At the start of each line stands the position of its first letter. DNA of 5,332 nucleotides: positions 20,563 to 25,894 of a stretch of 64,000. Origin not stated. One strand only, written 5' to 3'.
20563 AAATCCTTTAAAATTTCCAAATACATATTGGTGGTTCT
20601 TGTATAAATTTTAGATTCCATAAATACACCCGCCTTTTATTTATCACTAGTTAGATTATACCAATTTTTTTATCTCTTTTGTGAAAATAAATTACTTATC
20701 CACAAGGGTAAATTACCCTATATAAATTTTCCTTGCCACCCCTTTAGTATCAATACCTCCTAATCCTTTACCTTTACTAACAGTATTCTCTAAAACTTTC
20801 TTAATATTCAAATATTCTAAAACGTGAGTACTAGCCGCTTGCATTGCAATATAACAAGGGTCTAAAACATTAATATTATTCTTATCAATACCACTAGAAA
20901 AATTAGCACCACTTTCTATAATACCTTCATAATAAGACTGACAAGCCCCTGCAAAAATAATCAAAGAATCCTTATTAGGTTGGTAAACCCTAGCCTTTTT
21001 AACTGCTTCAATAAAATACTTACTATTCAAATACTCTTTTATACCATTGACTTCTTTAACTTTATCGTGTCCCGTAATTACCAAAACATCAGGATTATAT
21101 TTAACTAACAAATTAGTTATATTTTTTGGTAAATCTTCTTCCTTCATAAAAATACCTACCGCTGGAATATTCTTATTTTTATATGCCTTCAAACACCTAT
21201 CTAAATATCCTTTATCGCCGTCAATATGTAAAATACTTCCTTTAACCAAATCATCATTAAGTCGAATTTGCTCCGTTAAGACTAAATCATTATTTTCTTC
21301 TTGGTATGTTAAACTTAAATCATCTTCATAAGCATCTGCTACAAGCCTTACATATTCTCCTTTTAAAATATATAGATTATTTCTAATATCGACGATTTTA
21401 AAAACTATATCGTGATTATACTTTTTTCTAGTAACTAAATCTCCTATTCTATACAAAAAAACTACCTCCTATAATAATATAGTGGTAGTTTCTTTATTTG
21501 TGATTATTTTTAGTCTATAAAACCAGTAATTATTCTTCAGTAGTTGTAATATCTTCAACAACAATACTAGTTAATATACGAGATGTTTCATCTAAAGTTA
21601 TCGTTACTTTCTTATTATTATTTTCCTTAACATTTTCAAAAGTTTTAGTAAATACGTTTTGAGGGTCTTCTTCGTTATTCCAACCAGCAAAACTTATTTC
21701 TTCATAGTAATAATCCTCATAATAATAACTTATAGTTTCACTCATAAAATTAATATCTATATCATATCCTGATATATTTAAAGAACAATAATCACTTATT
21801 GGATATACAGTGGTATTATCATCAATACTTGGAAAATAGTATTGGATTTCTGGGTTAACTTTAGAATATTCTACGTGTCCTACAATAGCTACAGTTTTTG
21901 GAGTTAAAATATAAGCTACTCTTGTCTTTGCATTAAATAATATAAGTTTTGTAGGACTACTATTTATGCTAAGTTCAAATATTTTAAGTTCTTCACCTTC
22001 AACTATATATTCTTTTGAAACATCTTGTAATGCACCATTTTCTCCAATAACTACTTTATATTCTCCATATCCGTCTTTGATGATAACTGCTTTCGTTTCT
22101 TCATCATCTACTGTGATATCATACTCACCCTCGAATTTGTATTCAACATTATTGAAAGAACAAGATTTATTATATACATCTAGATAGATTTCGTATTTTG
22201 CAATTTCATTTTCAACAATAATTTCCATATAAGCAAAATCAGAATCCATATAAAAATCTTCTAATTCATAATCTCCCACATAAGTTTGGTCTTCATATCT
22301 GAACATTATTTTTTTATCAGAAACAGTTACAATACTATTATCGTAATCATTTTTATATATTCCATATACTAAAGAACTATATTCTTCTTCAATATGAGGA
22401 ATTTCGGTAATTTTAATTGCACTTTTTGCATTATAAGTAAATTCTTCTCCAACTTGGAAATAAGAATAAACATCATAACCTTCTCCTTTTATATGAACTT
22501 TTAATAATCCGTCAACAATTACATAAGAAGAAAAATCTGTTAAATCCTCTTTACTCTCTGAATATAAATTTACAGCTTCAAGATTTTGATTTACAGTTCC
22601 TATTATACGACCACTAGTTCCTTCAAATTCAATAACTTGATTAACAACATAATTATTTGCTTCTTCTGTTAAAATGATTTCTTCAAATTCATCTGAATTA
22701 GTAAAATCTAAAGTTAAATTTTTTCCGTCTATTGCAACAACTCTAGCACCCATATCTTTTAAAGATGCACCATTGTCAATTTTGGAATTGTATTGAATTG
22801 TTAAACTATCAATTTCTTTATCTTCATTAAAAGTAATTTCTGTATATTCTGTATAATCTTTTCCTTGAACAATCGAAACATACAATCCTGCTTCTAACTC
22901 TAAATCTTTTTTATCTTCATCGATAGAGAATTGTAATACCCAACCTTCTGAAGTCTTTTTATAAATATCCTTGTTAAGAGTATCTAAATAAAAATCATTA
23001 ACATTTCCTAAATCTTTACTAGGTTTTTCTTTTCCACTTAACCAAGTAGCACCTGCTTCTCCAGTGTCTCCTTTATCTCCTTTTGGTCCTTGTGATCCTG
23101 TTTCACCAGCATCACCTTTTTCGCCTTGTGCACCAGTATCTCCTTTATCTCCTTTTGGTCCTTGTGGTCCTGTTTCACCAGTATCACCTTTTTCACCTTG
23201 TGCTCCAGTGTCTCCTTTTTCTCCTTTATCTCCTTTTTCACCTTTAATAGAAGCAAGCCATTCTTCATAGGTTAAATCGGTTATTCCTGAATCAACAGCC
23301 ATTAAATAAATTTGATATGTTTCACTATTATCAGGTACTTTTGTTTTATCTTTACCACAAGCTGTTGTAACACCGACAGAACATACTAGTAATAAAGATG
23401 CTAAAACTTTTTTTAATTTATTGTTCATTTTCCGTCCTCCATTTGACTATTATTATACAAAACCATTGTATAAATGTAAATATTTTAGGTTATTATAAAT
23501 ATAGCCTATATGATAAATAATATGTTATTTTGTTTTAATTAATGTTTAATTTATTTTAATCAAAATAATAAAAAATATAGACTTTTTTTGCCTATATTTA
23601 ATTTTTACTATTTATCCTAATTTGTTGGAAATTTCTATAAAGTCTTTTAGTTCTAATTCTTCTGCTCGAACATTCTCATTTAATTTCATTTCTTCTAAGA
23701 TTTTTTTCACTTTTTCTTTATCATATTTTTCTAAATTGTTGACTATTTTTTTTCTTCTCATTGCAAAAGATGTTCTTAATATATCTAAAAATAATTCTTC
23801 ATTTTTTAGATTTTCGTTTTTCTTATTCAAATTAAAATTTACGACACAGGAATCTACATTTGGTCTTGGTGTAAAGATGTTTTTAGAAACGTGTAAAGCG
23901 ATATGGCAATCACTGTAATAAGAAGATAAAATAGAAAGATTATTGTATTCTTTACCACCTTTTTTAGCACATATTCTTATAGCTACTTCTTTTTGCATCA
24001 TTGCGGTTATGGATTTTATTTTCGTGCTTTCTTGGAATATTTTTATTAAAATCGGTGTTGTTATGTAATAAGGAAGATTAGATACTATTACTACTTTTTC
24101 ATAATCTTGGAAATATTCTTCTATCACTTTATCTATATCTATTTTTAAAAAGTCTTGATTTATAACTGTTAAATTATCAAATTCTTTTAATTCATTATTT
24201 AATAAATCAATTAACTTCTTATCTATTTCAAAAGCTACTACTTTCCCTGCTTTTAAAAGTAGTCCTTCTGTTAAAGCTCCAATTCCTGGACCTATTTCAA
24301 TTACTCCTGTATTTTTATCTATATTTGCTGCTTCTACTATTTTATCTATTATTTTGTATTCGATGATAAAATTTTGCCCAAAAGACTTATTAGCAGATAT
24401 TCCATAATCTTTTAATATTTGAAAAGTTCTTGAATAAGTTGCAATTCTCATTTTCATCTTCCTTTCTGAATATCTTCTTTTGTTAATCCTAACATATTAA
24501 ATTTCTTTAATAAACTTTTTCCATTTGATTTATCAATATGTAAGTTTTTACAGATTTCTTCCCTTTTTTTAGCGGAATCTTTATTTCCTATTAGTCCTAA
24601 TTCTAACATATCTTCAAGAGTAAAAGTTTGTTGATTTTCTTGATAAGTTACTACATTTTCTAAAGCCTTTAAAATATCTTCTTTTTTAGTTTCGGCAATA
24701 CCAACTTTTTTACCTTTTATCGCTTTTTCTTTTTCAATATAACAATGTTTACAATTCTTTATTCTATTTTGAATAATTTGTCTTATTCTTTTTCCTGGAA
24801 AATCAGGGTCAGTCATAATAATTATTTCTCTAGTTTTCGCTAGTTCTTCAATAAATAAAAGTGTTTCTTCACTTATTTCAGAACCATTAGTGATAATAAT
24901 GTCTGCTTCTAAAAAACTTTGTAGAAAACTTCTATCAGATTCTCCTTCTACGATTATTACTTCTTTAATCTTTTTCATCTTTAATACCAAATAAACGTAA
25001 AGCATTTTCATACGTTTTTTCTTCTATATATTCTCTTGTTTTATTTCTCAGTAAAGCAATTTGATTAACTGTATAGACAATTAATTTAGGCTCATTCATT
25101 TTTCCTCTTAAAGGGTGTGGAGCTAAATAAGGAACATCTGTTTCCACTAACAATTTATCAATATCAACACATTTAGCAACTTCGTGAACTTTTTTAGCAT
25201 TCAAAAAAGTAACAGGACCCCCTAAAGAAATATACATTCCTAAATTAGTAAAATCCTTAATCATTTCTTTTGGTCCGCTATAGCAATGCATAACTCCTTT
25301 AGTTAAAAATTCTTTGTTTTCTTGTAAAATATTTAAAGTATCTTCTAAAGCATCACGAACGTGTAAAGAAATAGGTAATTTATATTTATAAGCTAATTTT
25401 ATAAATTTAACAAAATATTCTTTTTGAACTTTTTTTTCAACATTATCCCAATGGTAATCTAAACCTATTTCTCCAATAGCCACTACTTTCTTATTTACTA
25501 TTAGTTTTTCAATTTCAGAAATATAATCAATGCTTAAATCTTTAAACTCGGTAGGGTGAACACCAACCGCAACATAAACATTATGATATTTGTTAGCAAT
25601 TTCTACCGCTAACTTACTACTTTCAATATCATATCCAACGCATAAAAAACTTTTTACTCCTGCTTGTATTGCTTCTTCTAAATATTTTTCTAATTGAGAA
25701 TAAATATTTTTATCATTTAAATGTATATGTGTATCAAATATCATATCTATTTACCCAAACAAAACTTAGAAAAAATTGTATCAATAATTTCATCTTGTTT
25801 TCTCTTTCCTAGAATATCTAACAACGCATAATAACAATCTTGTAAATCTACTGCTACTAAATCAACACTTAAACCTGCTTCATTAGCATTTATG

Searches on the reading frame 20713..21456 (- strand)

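Call 8: search_protein_families(library=ncbifam, proteins=[window:20713-21456:-])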
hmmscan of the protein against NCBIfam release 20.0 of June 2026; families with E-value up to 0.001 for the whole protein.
window:20713-21456:- (247 aa): 1 family
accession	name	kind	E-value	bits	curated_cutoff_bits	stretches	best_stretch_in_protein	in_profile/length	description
TIGR02855.1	spore_yabG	equivalog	2.2e-79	266.7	270.4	2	72-243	104-279/283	sporulation peptidase YabG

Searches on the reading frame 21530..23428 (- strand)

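Call 9: search_protein_families(library=ncbifam, proteins=[window:21530-23428:-])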
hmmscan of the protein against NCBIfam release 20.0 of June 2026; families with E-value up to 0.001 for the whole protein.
window:21530-23428:- (632 aa): 3 families
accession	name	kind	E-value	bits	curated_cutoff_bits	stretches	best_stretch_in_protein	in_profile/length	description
NF038329.2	gly_rich_SclB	equivalog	5.6e-17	61.8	325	1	36-142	94-199/442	LPXTG-anchored collagen-like adhesin Scl2/SclB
NF046116.1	adhesin_Lcl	equivalog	6.1e-16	58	500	1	62-132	89-159/431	collagen-like adhesin Lcl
NF038330.1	adhesin_SclA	exception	9.9e-15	55.1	400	1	62-133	158-232/405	LPXTG-anchored collagen-like adhesin Scl1/SclA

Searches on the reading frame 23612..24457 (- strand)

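Call 8: search_protein_families(library=ncbifam, proteins=[window:23612-24457:-])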
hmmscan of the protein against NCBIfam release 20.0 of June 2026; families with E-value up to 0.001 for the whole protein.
window:23612-24457:- (281 aa): 21 families
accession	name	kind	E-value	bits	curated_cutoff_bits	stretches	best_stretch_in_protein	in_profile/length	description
TIGR00755.1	ksgA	equivalog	3.6e-79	265.7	171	1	21-280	2-256/256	16S rRNA (adenine(1518)-N(6)/adenine(1519)-N(6))-dimethyltransferase RsmA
NF000499.2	Erm23S_rRNA_broad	equivalog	1.1e-49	169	212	1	27-278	2-242/244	23S ribosomal RNA methyltransferase Erm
NF011486.0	PRK14896.1-1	equivalog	1.7e-36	125.8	450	1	17-242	17-233/284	16S ribosomal RNA methyltransferase A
NF000337.1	erm_SHROVE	exception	4.7e-26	91.6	320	1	23-263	3-233/248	ErmE/ErmH/ErmO/ErmR family 23S rRNA (adenine(2058)-N(6))-methyltransferase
NF042988.1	Erm46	exception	2.3e-18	66.4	503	1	24-209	9-178/255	23S rRNA (adenine(2058)-N(6))-methyltransferase Erm(46)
NF012222.1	erm_A_23S_MT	exception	2.9e-18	66.3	475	1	26-208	8-176/243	23S rRNA (adenine(2058)-N(6))-methyltransferase Erm(A)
NF042938.1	Erm55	exception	4.3e-18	65.3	525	1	24-206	9-175/270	23S rRNA (adenine(2058)-N(6))-methyltransferase Erm(55)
NF012219.1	erm_C_23S_MT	exception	2.9e-16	59.8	530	1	26-223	8-191/244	23S rRNA (adenine(2058)-N(6))-methyltransferase Erm(C)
NF045543.1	erm_G_23S_MT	exception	4.2e-16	59.5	515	1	27-221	9-189/244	23S rRNA (adenine(2058)-N(6))-methyltransferase Erm(G)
NF012223.0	erm_F_23S_MT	exception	1.1e-15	57.7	575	1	26-263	11-238/266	23S rRNA (adenine(2058)-N(6))-methyltransferase Erm(F)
NF000077.1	Erm42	exception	1.2e-15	57.5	600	1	26-263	18-246/303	23S rRNA (adenine(2058)-N(6))-methyltransferase Erm(42)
NF000411.1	Erm45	exception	4.4e-15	56.1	525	1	22-142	3-115/245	23S rRNA (adenine(2058)-N(6))-methyltransferase Erm(45)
NF012218.0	erm_38_23S_MT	exception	1.4e-13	50.5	800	1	24-207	9-184/386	23S rRNA (adenine(2058)-N(6))-methyltransferase Erm(38)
NF012220.1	erm_B_23S_MT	exception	2e-13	50.4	525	1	23-209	4-176/245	23S rRNA (adenine(2058)-N(6))-methyltransferase Erm(B)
NF000412.1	Erm43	exception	2.1e-12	47.1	500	1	26-227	8-195/243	23S rRNA (adenine(2058)-N(6))-methyltransferase Erm(43)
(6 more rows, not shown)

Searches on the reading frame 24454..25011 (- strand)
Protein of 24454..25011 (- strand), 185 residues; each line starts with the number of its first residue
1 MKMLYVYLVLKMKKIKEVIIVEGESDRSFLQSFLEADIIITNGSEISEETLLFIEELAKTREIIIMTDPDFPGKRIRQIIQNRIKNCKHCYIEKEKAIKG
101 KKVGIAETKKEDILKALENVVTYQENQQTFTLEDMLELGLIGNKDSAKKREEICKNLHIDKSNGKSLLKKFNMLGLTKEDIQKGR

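Call 8: search_protein_families(library=ncbifam, proteins=[window:24454-25011:-])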
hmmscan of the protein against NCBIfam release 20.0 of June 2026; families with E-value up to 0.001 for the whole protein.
window:24454-25011:- (185 aa): 1 family
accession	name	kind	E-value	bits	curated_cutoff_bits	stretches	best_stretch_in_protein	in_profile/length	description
TIGR00334.1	5S_RNA_mat_M5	equivalog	5.9e-47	160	110.65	1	14-183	1-171/174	ribonuclease M5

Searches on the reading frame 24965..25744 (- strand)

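Call 8: search_protein_families(library=ncbifam, proteins=[window:24965-25744:-])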
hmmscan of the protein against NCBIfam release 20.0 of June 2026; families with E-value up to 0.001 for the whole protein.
window:24965-25744:- (259 aa): 5 families
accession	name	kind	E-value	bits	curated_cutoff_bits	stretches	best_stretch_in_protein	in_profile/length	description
TIGR00010.1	TIGR00010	subfamily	5.7e-84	281.5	206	1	2-253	1-252/253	YchF/TatD family DNA exonuclease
NF008075.0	PRK10812.1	equivalog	2.6e-52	177.7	438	1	2-256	3-258/265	metal-dependent hydrolase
NF007745.0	PRK10425.1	equivalog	3.3e-44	151.1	395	1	3-254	2-258/260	3'-5' ssDNA/RNA exonuclease TatD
NF008522.0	PRK11449.1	equivalog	3.3e-36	124.7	481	1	3-254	6-258/259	metal-dependent hydrolase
NF041926.1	QatD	equivalog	1.7e-24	86.3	230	1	4-249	1-237/239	Qat anti-phage system TatD family nuclease QatD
